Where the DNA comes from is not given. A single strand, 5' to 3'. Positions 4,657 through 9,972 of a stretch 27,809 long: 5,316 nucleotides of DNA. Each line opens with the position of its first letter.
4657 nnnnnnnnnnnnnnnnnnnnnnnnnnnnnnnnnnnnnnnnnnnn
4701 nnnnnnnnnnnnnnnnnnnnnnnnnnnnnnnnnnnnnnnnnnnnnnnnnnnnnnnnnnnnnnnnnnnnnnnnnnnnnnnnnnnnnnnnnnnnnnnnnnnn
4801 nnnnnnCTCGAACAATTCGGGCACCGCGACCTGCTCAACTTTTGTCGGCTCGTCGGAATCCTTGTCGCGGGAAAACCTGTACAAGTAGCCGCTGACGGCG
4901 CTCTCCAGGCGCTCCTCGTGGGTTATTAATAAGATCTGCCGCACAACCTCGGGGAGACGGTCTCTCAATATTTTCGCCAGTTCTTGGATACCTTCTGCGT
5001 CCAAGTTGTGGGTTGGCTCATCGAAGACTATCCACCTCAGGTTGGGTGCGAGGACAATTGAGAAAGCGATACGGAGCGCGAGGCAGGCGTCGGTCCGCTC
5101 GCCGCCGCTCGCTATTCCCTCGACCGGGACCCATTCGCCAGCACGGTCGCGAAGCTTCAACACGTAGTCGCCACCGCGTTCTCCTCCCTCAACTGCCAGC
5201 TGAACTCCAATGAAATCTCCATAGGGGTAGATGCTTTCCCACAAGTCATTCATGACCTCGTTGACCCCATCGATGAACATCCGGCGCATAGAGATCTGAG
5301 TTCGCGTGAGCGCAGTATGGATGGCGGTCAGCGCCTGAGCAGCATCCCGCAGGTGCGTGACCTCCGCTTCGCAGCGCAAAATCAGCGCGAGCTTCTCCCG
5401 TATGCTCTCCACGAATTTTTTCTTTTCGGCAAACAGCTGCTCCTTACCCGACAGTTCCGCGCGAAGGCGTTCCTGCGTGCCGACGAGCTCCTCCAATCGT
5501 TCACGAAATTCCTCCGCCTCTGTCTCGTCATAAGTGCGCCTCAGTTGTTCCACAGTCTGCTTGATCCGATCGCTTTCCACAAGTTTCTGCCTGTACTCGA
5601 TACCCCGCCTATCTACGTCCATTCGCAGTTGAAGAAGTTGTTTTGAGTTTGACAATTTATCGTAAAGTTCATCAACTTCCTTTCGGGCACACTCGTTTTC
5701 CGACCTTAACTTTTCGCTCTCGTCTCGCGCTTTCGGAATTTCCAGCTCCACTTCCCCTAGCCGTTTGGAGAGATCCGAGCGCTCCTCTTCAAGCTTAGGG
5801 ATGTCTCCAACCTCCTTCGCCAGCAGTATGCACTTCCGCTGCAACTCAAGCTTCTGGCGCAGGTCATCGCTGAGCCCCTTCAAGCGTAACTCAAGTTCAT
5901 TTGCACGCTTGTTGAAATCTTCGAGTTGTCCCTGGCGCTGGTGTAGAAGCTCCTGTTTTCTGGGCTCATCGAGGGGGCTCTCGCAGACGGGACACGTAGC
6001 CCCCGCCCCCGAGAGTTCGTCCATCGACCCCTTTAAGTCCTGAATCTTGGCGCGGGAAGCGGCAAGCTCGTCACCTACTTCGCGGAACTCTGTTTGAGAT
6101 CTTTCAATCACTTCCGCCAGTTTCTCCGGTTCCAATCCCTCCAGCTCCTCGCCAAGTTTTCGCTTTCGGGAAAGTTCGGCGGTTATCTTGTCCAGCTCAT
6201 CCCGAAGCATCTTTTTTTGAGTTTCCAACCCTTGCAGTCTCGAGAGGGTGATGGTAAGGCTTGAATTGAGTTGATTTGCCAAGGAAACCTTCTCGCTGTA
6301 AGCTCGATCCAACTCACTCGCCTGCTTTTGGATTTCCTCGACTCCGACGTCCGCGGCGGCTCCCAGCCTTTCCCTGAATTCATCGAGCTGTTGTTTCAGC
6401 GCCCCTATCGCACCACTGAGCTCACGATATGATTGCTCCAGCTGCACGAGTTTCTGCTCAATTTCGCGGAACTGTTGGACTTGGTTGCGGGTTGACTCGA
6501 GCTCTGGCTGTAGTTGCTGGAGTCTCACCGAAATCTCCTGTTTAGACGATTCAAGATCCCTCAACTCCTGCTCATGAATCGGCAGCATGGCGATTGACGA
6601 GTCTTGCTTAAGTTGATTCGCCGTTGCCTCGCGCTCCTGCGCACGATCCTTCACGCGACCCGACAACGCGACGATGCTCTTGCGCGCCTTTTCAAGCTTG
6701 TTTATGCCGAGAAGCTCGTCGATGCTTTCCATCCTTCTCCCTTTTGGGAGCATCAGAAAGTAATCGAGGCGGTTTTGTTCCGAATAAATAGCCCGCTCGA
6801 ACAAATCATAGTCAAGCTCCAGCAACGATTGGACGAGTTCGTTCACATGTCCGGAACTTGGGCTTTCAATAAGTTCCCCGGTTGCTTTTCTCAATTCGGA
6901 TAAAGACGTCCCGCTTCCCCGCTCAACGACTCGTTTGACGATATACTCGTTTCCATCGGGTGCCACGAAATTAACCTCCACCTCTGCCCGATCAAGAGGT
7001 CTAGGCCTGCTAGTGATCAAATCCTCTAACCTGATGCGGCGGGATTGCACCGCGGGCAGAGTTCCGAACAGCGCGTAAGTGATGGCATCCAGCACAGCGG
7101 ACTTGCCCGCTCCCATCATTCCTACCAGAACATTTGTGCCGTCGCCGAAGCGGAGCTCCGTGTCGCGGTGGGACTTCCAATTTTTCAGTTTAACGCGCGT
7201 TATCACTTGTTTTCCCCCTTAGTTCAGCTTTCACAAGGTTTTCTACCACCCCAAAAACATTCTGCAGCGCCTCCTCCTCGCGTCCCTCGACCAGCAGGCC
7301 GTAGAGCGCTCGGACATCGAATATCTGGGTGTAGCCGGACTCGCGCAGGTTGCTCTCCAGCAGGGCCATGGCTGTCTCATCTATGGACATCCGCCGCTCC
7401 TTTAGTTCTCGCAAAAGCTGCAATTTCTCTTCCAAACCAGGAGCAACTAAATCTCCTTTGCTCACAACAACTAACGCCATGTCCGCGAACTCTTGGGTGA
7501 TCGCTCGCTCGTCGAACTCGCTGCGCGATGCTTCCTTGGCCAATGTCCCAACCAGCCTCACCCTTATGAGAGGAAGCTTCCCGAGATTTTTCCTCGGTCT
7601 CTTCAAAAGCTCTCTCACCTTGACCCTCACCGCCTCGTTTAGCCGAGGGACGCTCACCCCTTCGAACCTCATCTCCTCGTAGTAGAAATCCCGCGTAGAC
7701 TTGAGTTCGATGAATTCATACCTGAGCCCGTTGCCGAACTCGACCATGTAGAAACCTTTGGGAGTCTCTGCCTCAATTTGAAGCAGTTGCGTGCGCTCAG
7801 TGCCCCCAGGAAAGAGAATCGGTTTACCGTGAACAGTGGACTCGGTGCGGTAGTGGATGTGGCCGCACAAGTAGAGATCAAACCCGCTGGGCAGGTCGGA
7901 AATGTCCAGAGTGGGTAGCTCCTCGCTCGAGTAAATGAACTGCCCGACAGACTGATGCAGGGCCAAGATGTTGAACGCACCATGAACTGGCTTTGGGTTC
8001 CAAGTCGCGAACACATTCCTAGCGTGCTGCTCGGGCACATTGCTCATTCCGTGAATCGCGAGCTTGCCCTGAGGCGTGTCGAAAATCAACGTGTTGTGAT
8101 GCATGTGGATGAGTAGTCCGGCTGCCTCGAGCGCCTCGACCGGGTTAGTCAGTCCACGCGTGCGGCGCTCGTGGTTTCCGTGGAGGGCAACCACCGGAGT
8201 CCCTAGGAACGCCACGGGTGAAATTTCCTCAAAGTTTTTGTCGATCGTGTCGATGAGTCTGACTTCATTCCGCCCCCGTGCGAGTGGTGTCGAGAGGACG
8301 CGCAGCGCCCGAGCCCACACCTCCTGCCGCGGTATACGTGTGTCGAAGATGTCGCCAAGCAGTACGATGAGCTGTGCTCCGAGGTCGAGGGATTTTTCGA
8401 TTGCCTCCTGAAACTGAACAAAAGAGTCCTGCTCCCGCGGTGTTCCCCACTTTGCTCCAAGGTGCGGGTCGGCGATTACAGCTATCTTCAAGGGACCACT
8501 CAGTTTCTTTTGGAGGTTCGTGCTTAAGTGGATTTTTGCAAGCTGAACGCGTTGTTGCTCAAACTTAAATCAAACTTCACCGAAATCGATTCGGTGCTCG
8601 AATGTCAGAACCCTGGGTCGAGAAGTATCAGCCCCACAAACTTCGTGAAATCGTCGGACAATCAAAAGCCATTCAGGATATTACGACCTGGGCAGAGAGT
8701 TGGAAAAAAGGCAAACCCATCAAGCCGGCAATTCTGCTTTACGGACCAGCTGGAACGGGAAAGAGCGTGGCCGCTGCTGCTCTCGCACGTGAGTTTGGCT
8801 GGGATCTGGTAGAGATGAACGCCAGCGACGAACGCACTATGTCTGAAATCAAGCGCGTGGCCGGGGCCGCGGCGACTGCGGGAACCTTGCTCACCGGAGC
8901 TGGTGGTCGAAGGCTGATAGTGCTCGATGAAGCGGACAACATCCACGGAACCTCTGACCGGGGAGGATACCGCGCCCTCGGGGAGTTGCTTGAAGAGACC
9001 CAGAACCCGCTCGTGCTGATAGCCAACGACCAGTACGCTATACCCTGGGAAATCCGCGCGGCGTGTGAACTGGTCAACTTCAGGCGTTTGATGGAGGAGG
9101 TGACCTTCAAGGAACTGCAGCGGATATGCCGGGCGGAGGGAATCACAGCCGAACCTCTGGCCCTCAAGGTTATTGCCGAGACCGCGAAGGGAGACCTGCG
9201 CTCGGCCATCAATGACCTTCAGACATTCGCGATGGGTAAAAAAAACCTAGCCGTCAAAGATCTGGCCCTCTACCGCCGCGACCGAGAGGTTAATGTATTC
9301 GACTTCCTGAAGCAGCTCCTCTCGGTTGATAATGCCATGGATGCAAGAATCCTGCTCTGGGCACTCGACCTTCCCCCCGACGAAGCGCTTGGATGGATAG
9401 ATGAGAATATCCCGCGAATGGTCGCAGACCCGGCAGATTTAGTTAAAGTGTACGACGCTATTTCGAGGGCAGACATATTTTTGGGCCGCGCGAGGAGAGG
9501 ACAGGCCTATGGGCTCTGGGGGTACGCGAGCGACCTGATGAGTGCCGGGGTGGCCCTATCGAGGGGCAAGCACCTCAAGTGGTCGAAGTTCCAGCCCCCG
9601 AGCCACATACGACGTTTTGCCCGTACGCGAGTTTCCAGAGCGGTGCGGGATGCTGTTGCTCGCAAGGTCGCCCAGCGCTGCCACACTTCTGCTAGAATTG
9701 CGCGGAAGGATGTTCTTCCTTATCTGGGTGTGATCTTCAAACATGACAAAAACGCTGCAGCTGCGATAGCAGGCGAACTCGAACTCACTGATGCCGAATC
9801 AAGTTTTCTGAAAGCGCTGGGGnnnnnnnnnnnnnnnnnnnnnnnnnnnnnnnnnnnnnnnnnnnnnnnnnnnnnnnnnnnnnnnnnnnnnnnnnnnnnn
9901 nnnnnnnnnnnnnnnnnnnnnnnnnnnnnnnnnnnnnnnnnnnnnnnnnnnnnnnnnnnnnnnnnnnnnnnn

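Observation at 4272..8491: mre11-rad50 operon ends in a minimal protein kinase-like gene rather than nurA/herA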

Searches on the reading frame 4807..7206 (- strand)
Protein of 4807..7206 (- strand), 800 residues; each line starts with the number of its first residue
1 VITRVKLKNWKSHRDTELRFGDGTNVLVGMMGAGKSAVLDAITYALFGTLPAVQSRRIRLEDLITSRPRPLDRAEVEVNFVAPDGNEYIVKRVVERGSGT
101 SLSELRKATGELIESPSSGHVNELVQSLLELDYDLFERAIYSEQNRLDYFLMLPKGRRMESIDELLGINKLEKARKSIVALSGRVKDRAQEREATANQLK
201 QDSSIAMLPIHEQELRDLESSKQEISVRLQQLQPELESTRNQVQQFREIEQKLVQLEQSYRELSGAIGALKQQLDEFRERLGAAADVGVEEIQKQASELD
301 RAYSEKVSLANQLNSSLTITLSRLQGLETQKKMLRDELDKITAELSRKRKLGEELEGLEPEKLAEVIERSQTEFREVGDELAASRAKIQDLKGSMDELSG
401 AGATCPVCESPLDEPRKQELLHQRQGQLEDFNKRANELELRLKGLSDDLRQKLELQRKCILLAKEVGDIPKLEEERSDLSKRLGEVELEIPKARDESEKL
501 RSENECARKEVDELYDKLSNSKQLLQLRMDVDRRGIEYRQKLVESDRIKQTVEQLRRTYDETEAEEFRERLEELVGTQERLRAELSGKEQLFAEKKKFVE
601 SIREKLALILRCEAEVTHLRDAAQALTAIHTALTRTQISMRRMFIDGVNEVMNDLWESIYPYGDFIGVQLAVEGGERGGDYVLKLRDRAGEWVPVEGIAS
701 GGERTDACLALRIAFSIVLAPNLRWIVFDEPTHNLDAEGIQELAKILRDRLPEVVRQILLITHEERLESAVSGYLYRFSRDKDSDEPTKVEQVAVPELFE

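Call 5: search_protein_families(library=pfam, proteins=[window:4807-7206:-], max_evalue=0.1)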
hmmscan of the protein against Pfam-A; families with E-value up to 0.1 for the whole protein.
window:4807-7206:- (800 aa): 13 families
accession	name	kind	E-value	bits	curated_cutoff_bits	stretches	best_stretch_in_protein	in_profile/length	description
PF02463.25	SMC_N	-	1.3e-19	71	40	1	1-768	1-202/220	RecF/RecN/SMC N terminal domain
PF13476.12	AAA_23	-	4.2e-14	54.1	27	1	4-237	1-177/201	AAA domain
PF13175.12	AAA_15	-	2.2e-12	47.7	32.1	1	1-396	1-273/374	AAA ATPase domain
PF13555.12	AAA_29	-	8.9e-08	32.2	27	1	3-48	2-48/61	P-loop containing region of AAA domain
PF04423.19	Rad50_zn_hook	-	1.1e-06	28.8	24.3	1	386-433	3-50/52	Rad50 zinc hook motif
PF24911.1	YfjL_C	-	0.001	20.1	28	1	565-648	4-90/117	YfjL-like C-terminal domain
PF13558.12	SbcC_Walker_B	-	0.0014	19.3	27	1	693-748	27-89/90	SbcC/RAD50-like, Walker B motif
PF13304.12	AAA_21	-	0.0029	18.2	27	0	712-764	247-299/304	AAA domain, putative AbiEii toxin, Type IV TA system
PF12443.13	AKNA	-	0.013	16.6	28.1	1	228-281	20-76/99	AT-hook-containing transcription factor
PF13514.12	AAA_27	-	0.029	14.4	22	1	2-49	3-53/206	AAA domain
PF11568.13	Med29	-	0.049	14.3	25.2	0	379-501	4-131/139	Mediator complex subunit 29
PF07373.16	CAMP_factor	-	0.08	12.8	23.3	0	545-644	13-116/219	CAMP factor (Cfa)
PF08934.15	Rb_C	-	0.092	13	21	0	145-247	46-142/152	Rb C-terminal domain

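Call 6: search_protein_families(library=ncbifam, proteins=[window:4807-7206:-], max_evalue=0.1)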
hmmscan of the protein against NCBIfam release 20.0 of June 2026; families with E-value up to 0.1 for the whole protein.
window:4807-7206:- (800 aa): 63 families (the best 25 are shown)
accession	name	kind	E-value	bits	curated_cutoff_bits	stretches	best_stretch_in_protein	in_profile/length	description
NF003034.1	PRK03918.1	equivalog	2.9e-60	204.2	700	3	2-365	3-349/878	DNA double-strand break repair ATPase Rad50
NF041034.1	Rad50_Sulf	equivalog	3e-52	177.6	1000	3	2-398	3-374/872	DNA double-strand break repair ATPase Rad50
NF053563.1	Rkd4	equivalog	1.5e-44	152.3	860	1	2-738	3-739/747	arcadin-4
NF002244.0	PRK01156.1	equivalog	1.5e-42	145.8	847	4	2-176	3-169/895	DNA double-strand break repair ATPase Rad50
NF041035.1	Rad50_Halo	equivalog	4e-40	138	1000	2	2-584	3-573/883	DNA double-strand break repair ATPase Rad50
NF002572.0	PRK02224.1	equivalog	9e-38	130.1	1087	2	2-631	3-623/888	DNA double-strand break repair ATPase Rad50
TIGR00618.1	sbcc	subfamily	3e-19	68.5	478.5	1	3-356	4-383/1043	exonuclease subunit SbcC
TIGR02169.1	SMC_prok_A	equivalog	1.1e-18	66.4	729.4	2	2-399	2-406/1165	chromosome segregation protein SMC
NF045487.1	ASRP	equivalog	1.5e-18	66.8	300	2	212-523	124-409/593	archaea-specific SMC-related protein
NF045780.1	TrlF_fam_ATP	equivalog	2.2e-14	53.2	350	1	8-394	296-666/944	TrlF family AAA-like ATPase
TIGR02168.1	SMC_prok_B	equivalog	2.3e-13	48.9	567.35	3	174-486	684-989/1181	chromosome segregation protein SMC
TIGR00606.1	rad50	subfamily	2.5e-13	48.7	453.75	2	623-782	1117-1292/1311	DNA repair protein Rad50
TIGR04521.1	ECF_ATPase_2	equivalog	5.9e-07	28.8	330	1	712-764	152-204/279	energy-coupling factor transporter ATPase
TIGR00634.1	recN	equivalog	2.7e-06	26.6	407.85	2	1-387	1-375/563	DNA repair protein RecN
TIGR02868.1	CydC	equivalog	4.1e-06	25.7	329.05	1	700-764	473-529/530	thiol reductant ABC exporter subunit CydC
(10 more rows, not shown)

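Call 45: search_protein_families(library=padloc, proteins=[window:4807-7206:-], max_evalue=0.01)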
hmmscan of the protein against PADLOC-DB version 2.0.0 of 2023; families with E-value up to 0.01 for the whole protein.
window:4807-7206:- (800 aa): 69 families (the best 25 are shown)
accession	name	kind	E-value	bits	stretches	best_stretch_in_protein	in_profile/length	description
PDLC03859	LmuB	-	1.8e-32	111.3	2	2-391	5-454/611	-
PDLC04135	mad3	-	1.3e-27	95.3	2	440-783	110-342/374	mads_3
PDLC03865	LmuB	-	5.8e-16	55.9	2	158-607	265-727/1007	-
PDLC02747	PbeC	-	8.7e-15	52.6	3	281-526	223-473/632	PbeC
PDLC03863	LmuB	-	2.8e-11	40.8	2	2-104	5-90/610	-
PDLC02979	AriA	-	1.2e-10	39.8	1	1-289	1-279/373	-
PDLC00102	GajA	-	3.6e-10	36.9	1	1-50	2-51/532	AAA ATPase domain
PDLC00278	PtuA1|PtuA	-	8.7e-10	36.4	1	2-61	3-66/436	AAA ATPase domain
PDLC00519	JetC1|JetC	-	2.7e-09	33.8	1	2-48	4-49/1097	DUF3584 domain; MukB-like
PDLC02668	DndD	-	2.9e-09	34.5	1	27-98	35-114/659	DndD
PDLC00311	PtuA1|PtuA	-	3e-09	34.4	1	3-60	4-61/455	AAA ATPase domain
PDLC00310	PtuA1|PtuA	-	6e-09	33.5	1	2-53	3-54/443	AAA ATPase domain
PDLC04213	HEC-02A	-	6.6e-09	33.8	1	1-46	1-46/337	-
PDLC00298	PtuA1|PtuA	-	7.4e-09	33.2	1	2-59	3-63/423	AAA ATPase domain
PDLC00271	PtuA1|PtuA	-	3.2e-08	31.5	1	2-60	3-61/421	AAA ATPase domain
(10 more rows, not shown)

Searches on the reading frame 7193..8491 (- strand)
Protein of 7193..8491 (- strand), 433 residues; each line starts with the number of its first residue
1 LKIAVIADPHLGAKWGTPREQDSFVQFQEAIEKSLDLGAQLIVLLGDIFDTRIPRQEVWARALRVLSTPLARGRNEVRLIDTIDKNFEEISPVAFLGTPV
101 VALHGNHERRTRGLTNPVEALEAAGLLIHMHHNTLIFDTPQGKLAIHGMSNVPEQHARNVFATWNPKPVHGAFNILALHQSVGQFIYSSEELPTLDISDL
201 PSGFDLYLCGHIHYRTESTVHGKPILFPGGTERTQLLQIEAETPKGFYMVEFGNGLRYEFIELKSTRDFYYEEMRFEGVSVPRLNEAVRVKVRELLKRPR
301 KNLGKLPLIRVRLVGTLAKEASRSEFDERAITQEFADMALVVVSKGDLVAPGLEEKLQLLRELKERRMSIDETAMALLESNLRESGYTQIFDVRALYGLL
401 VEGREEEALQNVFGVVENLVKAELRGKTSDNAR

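Call 5: search_protein_families(library=pfam, proteins=[window:7193-8491:-], max_evalue=0.1)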
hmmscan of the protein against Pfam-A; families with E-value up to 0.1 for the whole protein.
window:7193-8491:- (433 aa): 3 families
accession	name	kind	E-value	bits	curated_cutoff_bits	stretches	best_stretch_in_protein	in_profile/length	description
PF00149.33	Metallophos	-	3.7e-12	47.5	21.5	1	1-214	1-190/191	Calcineurin-like phosphoesterase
PF12850.12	Metallophos_2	-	1.4e-06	28.8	27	1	1-113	1-91/154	Calcineurin-like phosphoesterase superfamily domain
PF09498.15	DUF2388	-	0.086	13.3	25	0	319-367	9-57/70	Protein of unknown function (DUF2388)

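Call 6: search_protein_families(library=ncbifam, proteins=[window:7193-8491:-], max_evalue=0.1)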
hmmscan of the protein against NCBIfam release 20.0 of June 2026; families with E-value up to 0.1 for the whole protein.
window:7193-8491:- (433 aa): 6 families
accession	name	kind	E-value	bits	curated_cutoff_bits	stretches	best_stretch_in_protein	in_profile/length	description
NF041031.1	Mre11_Sulfo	equivalog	9e-16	58.1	500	1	5-253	4-233/374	DNA double-strand break repair protein Mre11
NF041029.1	Mre11_Pyroc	equivalog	2.5e-15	56.3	600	1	1-236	1-238/438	DNA double-strand break repair protein Mre11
TIGR00583.1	mre11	equivalog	2.1e-13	50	434.6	1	2-280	5-309/405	DNA repair protein (mre11)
NF041030.1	Mre11_Halo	equivalog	2.2e-09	37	550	1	7-277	8-243/361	DNA double-strand break repair protein Mre11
NF041753.2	sbcd_Staph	equivalog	0.019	13.8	480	0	1-57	1-58/375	exonuclease subunit SbcD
TIGR00619.1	sbcd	subfamily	0.042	13.6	77.65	0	1-58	1-59/252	exonuclease subunit SbcD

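Call 45: search_protein_families(library=padloc, proteins=[window:7193-8491:-], max_evalue=0.01)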
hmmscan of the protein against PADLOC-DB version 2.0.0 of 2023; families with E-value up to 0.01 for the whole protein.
window:7193-8491:- (433 aa): 0 families

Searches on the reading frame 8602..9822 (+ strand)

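Call 5: search_protein_families(library=pfam, proteins=[window:8602-9822:+], max_evalue=0.1)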
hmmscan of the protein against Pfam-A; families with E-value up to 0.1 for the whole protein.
window:8602-9822:+ (407 aa): 24 families
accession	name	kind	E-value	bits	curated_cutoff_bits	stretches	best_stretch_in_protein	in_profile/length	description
PF00004.35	AAA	-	4.2e-12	47.1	21.2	1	44-151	1-118/131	ATPase family associated with various cellular activities (AAA)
PF21960.2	RCF1-5-like_lid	-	1.7e-09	37.9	27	1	172-211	3-43/43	RCF1/5-like, AAA+ ATPase lid domain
PF03215.21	Rad17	-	1.5e-08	35.2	23.8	1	2-72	6-76/186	Rad17 P-loop domain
PF13191.12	AAA_16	-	9.2e-07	29.9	32.6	1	17-64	2-47/167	AAA ATPase domain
PF25361.1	AAA_lid_RFC1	-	1.9e-06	27.7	34.9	1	171-218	7-54/59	RFC1-like, AAA+ ATPase lid domain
PF13401.12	AAA_22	-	5e-06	27.3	27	1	43-133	7-114/130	AAA domain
PF22608.2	DNAX_ATPase_lid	-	1.7e-05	25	27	1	171-203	5-37/49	DNA polymerase III clamp loader subunit, ATPase lid domain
PF05496.18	RuvB_N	-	9.7e-05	22.6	27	1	10-69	2-61/159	Holliday junction DNA helicase RuvB P-loop domain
PF05673.19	DUF815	-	0.00028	20.6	23.8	1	6-82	19-97/249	Protein of unknown function (DUF815)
PF07728.20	AAA_5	-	0.00035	21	22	1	44-115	2-79/139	AAA domain (dynein-related subfamily)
PF06068.19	TIP49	-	0.00057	19.6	23.8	1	16-75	25-86/347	TIP49 P-loop domain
PF25199.1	nSTAND_NTPase5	-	0.0019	18.5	34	1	41-116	41-110/145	Novel STAND NTPase 5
PF16193.11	AAA_assoc_2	-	0.003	18.2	34.3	1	180-213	4-37/81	AAA C-terminal domain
PF13521.12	AAA_28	-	0.0046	17.6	27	1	44-71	2-29/164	AAA domain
PF13604.12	AAA_30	-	0.005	17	27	1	45-142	22-124/191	AAA domain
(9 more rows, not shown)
